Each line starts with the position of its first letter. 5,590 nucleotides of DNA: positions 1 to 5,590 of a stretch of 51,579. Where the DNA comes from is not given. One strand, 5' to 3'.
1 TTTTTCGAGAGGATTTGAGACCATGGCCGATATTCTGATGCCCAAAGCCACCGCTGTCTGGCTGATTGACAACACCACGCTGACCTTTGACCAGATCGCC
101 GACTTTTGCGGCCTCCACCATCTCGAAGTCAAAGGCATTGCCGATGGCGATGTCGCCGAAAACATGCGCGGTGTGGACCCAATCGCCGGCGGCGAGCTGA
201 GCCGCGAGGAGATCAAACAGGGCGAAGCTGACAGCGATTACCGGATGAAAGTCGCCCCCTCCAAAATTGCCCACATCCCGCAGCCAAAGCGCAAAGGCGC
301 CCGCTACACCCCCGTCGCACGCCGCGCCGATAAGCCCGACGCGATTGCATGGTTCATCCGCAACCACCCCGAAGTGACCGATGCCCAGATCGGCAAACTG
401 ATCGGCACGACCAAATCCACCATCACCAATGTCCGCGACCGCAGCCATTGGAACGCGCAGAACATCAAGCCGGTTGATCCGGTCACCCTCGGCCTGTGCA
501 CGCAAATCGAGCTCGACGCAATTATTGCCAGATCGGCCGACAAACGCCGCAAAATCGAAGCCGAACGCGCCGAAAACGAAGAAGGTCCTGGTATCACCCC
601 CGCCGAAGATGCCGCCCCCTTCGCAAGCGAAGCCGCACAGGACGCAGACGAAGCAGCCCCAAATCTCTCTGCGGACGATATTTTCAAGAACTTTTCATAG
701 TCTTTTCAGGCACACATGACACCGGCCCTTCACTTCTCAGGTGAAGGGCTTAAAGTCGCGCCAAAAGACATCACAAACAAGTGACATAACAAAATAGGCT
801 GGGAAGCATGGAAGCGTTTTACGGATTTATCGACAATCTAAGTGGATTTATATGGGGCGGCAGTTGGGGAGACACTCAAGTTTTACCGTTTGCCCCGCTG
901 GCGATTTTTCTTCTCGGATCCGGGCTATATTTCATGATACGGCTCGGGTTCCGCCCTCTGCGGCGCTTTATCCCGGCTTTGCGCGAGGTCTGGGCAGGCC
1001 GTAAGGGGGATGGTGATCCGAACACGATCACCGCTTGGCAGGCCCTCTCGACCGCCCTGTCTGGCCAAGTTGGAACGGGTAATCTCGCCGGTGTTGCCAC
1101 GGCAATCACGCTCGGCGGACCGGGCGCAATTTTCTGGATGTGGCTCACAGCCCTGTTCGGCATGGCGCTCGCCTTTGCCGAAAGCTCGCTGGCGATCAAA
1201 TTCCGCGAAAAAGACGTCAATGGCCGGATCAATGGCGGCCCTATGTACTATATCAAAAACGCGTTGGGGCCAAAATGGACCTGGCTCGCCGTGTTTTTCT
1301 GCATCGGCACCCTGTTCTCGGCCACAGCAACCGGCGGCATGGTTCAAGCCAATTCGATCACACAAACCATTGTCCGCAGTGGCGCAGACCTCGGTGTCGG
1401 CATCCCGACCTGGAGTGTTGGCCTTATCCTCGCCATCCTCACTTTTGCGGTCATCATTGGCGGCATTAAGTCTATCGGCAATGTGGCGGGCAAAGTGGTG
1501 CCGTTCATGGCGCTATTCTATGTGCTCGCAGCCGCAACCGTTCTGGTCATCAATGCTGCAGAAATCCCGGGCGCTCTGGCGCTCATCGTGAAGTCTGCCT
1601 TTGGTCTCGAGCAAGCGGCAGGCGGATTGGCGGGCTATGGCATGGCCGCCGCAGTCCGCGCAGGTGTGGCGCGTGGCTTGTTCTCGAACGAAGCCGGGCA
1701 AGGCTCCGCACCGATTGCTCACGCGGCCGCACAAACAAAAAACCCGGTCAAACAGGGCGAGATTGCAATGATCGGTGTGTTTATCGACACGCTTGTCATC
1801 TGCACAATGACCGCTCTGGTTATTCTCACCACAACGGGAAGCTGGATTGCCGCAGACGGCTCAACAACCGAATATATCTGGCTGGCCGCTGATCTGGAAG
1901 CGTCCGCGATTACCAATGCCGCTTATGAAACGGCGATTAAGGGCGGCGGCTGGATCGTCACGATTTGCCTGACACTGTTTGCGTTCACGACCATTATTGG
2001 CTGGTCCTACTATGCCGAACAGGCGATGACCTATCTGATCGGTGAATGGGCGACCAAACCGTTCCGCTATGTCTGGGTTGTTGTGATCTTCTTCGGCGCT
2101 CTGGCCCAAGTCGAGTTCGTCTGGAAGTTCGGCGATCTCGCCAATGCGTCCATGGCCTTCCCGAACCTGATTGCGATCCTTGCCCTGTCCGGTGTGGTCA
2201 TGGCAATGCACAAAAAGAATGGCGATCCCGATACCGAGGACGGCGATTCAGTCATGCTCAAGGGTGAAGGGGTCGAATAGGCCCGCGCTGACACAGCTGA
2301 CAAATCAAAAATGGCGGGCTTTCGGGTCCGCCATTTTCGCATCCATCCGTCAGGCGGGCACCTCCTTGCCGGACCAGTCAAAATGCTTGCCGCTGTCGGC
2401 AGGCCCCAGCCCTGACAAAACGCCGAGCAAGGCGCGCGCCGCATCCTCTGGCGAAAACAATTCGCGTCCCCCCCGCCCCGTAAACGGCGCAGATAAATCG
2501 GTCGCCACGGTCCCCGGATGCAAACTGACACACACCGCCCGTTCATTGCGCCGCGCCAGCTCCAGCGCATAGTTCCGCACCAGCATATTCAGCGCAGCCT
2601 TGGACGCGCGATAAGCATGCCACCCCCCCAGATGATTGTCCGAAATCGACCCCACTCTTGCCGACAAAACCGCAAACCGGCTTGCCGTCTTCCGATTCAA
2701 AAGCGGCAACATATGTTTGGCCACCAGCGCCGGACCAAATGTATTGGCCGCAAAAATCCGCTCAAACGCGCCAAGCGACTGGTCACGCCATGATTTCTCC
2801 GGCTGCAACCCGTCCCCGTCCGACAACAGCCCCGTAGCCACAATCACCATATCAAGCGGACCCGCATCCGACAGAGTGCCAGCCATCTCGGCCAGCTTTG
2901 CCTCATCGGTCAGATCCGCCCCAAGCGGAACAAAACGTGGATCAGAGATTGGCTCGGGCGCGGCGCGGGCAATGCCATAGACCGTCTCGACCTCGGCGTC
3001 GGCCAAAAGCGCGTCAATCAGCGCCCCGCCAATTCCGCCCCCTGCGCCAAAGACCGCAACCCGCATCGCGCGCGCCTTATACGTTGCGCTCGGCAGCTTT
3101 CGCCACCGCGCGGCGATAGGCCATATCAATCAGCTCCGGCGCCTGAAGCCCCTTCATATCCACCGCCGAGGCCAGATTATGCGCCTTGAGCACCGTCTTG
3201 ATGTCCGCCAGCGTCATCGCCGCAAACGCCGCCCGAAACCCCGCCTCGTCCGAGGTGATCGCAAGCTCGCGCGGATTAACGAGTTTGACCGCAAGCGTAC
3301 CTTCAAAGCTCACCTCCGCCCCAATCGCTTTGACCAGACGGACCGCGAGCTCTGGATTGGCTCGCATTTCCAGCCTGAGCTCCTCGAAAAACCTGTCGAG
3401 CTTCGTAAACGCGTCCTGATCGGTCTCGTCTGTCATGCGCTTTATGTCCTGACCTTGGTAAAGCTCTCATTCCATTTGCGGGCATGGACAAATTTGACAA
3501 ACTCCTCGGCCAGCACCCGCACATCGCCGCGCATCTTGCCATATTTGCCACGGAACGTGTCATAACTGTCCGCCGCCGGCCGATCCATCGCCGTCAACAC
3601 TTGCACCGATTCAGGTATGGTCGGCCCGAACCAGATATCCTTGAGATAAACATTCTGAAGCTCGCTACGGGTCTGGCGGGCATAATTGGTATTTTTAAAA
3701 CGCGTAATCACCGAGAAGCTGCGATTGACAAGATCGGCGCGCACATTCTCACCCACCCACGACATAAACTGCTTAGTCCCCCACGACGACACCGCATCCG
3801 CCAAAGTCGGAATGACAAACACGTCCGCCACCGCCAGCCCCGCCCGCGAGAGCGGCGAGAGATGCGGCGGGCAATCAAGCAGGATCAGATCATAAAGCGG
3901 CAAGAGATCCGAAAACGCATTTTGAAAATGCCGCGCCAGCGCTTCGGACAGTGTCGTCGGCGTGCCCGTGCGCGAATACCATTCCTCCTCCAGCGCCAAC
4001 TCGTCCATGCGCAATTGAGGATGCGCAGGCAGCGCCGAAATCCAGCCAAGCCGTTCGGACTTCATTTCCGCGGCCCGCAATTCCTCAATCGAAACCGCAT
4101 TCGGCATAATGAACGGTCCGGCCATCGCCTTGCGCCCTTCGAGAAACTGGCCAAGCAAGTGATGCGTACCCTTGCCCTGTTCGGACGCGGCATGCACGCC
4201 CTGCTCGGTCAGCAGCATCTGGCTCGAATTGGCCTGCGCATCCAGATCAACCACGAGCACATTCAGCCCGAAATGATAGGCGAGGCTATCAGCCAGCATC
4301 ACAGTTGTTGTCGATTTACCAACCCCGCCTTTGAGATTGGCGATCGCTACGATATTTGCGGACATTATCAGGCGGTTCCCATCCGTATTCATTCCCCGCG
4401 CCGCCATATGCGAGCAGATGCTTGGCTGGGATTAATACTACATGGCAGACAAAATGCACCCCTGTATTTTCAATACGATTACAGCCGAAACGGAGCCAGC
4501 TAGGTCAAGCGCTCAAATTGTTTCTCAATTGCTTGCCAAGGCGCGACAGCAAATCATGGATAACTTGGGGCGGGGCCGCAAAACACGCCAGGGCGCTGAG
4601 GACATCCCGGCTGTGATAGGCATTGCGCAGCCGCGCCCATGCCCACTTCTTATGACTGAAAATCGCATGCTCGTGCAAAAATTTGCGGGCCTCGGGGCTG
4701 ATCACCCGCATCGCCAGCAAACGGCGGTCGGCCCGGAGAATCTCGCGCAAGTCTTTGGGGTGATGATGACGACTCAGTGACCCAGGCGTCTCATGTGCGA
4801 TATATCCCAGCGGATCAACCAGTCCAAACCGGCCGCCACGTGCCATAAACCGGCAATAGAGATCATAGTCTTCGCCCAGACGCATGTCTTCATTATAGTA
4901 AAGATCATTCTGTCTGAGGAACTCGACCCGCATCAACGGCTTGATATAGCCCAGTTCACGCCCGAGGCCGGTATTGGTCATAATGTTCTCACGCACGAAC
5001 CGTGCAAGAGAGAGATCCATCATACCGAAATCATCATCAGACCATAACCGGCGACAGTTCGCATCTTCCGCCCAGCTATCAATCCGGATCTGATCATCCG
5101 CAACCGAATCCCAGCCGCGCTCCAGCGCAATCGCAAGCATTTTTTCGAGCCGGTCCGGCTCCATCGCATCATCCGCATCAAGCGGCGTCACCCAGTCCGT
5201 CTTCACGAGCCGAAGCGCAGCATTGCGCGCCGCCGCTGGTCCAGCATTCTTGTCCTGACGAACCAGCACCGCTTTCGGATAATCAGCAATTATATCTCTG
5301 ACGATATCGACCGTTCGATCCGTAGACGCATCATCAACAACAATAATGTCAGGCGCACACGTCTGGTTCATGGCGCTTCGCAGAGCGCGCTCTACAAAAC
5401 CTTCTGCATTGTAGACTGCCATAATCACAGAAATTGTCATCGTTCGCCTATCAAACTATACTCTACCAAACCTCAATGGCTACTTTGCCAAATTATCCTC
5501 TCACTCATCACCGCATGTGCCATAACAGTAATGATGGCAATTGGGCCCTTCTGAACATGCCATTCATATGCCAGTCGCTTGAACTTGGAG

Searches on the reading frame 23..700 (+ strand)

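Call 22: search_protein_families(library=pfam, proteins=[window:23-700:+], max_evalue=0.01)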
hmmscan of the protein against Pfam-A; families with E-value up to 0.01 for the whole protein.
window:23-700:+ (225 aa): 1 family
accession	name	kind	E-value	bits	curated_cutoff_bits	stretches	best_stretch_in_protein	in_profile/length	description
PF06242.16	TrcR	-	9.5e-63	210.8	22.2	1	34-172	1-138/139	Transcriptional cell cycle regulator TrcR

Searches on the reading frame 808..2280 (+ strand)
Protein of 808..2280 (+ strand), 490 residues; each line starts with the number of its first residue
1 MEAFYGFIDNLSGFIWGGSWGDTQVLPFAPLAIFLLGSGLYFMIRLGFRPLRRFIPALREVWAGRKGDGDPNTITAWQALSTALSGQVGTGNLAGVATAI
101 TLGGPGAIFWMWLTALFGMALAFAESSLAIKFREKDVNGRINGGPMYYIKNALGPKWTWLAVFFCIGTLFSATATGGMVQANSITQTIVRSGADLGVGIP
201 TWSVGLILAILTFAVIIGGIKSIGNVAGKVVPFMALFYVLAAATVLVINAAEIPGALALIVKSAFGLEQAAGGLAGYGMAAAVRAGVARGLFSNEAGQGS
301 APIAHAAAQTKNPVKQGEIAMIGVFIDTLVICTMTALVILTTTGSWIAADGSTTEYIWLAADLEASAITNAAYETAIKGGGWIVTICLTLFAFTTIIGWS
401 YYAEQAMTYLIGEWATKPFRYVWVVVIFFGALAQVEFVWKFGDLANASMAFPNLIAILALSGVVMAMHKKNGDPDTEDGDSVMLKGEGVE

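Call 22: search_protein_families(library=pfam, proteins=[window:808-2280:+], max_evalue=0.01)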
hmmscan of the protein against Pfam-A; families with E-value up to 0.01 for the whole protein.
window:808-2280:+ (490 aa): 1 family
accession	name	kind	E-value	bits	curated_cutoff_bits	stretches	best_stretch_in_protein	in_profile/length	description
PF01235.23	Na_Ala_symp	-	4.2e-135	451.5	24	1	69-470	8-378/392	Sodium:alanine symporter family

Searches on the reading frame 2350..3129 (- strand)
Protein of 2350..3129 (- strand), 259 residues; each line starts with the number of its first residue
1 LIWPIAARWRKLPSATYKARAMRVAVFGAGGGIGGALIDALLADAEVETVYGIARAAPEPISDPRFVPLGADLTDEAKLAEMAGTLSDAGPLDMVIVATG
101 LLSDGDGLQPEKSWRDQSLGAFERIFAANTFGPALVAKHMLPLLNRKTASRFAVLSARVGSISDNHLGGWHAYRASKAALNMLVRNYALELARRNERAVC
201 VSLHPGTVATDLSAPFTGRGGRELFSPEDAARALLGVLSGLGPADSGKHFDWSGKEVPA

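Call 22: search_protein_families(library=pfam, proteins=[window:2350-3129:-], max_evalue=0.01)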
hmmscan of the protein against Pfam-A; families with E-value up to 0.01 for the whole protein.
window:2350-3129:- (259 aa): 4 families
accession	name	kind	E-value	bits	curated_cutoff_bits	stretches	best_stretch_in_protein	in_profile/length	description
PF00106.31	adh_short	-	1.7e-18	67.3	26.6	1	24-215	3-189/195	short chain dehydrogenase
PF13561.12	adh_short_C2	-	1.1e-15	58.3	27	1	67-218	47-186/236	Enoyl-(Acyl carrier protein) reductase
PF23441.1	SDR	-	6.9e-05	22.8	27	1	103-212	97-198/258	SDR-like rossmann domain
PF01370.27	Epimerase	-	0.0048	16.8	20.9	0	25-188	2-157/240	NAD dependent epimerase/dehydratase family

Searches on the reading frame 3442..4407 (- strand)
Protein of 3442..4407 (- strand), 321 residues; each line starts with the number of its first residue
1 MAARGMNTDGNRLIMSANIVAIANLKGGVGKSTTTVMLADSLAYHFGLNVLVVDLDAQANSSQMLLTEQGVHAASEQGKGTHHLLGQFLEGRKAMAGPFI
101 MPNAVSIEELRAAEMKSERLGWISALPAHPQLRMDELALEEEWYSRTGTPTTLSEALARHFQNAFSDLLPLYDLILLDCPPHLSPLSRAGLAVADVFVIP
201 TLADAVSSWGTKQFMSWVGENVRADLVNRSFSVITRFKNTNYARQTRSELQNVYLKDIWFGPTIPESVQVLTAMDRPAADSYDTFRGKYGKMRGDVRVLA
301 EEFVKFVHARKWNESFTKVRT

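Call 22: search_protein_families(library=pfam, proteins=[window:3442-4407:-], max_evalue=0.01)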
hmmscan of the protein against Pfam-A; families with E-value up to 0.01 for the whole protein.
window:3442-4407:- (321 aa): 6 families
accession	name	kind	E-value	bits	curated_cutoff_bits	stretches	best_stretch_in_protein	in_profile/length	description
PF13614.12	AAA_31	-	2.2e-27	96.6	27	1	18-220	2-166/177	AAA domain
PF01656.29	CbiA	-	3.4e-17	63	25.4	1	20-274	1-119/125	CobQ/CobB/MinD/ParA nucleotide binding domain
PF09140.17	MipZ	-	4.6e-12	46.2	20.7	2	19-66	2-48/262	ATPase MipZ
PF10609.15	ParA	-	1.1e-07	32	27.1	1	18-72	4-57/246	NUBPL iron-transfer P-loop NTPase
PF06564.18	CBP_BcsQ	-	9e-07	29.1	21.3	1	18-72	2-51/234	Cellulose biosynthesis protein BcsQ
PF00142.24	Fer4_NifH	-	0.0011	18.9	25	1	26-69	8-50/271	4Fe-4S iron sulfur cluster binding proteins, NifH/frxC family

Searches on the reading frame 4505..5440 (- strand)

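Call 22: search_protein_families(library=pfam, proteins=[window:4505-5440:-], max_evalue=0.01)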
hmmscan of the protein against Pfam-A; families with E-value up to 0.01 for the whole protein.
window:4505-5440:- (311 aa): 5 families
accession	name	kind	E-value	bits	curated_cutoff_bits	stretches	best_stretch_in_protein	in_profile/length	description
PF00535.33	Glycos_transf_2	-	8.2e-32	110.9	23.3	1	4-127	1-124/168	Glycosyl transferase family 2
PF13641.12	Glyco_tranf_2_3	-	1.4e-14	55.1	27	1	3-205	3-201/230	Glycosyltransferase like family 2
PF10111.15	Glyco_tranf_2_2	-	7.3e-12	45.8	27.3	1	4-106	1-107/276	Glycosyltransferase like family 2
PF13704.12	Glyco_tranf_2_4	-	8.2e-05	23.5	27.5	1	12-91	3-82/98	Glycosyl transferase family 2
PF13632.12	Glyco_trans_2_3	-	0.00062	20.1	27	1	83-285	1-178/198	Glycosyl transferase family group 2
